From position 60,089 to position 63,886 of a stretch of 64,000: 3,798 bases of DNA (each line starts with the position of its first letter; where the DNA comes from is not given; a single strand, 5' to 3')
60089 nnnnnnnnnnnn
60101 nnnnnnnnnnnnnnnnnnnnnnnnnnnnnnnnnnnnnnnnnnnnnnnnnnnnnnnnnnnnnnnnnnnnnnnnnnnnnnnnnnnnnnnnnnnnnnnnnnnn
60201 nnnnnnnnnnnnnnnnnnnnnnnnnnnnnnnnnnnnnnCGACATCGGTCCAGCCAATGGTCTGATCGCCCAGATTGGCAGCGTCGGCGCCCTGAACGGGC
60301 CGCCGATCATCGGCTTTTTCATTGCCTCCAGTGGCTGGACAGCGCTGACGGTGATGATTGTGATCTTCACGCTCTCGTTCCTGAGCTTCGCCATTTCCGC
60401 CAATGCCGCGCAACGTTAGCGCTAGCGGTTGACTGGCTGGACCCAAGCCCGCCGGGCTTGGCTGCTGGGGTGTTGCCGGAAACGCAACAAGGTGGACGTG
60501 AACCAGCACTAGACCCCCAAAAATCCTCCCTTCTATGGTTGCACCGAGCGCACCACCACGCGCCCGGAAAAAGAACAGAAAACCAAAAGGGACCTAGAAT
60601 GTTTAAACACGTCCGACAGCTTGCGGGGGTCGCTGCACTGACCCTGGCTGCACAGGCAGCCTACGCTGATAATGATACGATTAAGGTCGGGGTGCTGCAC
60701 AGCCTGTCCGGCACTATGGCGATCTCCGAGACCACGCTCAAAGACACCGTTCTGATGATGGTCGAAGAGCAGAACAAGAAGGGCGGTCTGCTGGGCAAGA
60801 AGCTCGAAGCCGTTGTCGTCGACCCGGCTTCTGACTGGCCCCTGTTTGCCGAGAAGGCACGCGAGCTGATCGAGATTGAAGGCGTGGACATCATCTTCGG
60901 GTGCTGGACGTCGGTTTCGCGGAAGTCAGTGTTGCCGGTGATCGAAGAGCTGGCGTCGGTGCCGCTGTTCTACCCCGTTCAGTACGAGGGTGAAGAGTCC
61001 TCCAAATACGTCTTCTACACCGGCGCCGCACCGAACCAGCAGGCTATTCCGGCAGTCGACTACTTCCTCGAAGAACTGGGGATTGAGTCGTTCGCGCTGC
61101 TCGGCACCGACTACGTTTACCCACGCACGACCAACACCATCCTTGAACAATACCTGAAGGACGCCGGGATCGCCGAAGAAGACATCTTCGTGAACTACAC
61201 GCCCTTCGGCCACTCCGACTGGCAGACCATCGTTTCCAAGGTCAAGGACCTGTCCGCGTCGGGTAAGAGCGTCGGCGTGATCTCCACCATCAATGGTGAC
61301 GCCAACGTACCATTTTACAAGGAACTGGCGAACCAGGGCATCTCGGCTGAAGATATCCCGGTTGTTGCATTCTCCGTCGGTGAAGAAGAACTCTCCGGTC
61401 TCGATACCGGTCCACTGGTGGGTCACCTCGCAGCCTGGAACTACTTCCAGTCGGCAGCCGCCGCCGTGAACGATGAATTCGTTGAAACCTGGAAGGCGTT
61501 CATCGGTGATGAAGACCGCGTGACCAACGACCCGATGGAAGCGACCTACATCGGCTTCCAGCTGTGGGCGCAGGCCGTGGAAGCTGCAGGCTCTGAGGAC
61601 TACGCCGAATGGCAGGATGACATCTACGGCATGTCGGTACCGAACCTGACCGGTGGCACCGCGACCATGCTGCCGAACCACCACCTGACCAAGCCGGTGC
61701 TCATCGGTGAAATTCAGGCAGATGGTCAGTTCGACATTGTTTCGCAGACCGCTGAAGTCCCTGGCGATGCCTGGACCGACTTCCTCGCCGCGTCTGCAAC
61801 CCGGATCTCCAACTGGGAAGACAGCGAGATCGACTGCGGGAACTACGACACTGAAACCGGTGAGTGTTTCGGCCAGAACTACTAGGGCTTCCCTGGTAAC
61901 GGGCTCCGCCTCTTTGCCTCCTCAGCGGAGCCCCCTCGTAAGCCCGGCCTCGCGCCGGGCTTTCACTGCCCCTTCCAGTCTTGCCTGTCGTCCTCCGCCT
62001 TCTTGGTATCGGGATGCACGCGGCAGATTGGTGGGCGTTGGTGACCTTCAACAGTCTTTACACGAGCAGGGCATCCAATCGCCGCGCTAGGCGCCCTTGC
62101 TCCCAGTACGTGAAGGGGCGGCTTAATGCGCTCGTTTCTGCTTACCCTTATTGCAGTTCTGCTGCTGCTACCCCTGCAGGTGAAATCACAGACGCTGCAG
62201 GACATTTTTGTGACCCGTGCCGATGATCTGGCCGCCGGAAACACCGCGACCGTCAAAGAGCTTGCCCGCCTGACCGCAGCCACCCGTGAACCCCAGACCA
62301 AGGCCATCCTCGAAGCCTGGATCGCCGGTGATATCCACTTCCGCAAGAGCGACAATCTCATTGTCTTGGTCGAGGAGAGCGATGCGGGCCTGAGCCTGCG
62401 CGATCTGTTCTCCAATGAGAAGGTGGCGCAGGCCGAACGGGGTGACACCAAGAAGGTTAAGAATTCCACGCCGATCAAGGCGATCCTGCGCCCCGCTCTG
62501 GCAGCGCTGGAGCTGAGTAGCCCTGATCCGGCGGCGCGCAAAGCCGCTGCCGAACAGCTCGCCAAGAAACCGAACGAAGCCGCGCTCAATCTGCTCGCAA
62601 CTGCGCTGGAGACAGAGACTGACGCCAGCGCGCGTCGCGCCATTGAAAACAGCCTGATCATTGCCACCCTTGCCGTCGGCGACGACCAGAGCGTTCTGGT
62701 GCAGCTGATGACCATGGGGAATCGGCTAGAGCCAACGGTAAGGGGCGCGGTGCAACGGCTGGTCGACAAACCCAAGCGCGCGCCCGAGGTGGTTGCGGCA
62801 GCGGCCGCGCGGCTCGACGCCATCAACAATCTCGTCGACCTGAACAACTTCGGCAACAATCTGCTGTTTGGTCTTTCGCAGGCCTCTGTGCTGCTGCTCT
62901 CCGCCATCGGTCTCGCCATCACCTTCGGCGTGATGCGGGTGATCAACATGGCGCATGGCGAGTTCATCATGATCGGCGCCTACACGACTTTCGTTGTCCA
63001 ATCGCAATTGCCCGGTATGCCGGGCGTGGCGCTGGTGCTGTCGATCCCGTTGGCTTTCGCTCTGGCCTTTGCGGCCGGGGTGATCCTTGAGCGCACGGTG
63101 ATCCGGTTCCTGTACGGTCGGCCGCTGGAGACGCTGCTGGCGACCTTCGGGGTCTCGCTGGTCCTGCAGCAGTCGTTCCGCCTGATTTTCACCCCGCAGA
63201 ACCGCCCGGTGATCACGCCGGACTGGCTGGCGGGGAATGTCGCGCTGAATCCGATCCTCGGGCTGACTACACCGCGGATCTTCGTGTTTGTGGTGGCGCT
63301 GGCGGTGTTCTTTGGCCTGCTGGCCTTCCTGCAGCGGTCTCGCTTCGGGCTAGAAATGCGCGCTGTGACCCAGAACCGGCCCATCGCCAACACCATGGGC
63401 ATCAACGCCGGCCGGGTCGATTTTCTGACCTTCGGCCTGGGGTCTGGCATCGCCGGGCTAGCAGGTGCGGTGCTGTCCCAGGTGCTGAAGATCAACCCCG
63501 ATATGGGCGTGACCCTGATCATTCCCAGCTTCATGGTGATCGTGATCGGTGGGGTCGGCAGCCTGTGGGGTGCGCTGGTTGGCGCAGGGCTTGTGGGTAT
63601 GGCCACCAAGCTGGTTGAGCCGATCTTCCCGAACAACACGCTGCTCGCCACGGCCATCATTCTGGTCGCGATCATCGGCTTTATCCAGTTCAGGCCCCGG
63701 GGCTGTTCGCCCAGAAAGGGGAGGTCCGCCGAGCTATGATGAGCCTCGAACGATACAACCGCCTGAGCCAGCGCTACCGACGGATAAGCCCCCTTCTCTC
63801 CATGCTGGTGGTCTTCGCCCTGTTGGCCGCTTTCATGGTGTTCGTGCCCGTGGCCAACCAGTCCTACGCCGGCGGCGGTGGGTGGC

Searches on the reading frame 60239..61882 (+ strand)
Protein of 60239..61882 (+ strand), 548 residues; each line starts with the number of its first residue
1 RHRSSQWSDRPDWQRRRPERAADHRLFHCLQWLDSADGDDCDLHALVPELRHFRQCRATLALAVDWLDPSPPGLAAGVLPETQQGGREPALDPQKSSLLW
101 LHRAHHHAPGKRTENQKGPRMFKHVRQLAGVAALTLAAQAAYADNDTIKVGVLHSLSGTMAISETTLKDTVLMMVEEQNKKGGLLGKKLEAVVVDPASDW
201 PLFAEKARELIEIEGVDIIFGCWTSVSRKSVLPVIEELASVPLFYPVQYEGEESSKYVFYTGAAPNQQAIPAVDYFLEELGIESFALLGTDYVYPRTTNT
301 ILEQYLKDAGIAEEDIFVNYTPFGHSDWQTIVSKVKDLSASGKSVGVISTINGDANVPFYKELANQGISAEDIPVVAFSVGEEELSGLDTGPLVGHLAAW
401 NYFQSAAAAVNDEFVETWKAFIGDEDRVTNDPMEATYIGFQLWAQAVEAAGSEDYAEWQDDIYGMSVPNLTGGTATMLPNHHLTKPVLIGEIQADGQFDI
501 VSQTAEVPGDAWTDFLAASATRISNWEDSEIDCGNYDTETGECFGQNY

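Call 58: search_protein_families(library=pfam, proteins=[window:60239-61882:+], max_evalue=0.00001)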
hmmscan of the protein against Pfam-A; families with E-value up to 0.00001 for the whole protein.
window:60239-61882:+ (548 aa): 2 families
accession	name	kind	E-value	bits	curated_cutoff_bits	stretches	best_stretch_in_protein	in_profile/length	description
PF13433.12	Peripla_BP_5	-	1.9e-150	501.4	27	1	148-515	1-360/363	Periplasmic binding protein domain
PF13458.12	Peripla_BP_6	-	6.8e-67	227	31.7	1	147-497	1-343/343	Periplasmic binding protein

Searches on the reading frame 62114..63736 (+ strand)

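Call 58: search_protein_families(library=pfam, proteins=[window:62114-63736:+], max_evalue=0.00001)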
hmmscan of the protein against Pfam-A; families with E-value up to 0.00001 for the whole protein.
window:62114-63736:+ (541 aa): 1 family
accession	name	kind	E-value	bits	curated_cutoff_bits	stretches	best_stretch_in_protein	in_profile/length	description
PF02653.21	BPD_transp_2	-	2.8e-43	148.4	26.8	1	250-521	2-266/269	Branched-chain amino acid transport system / permease component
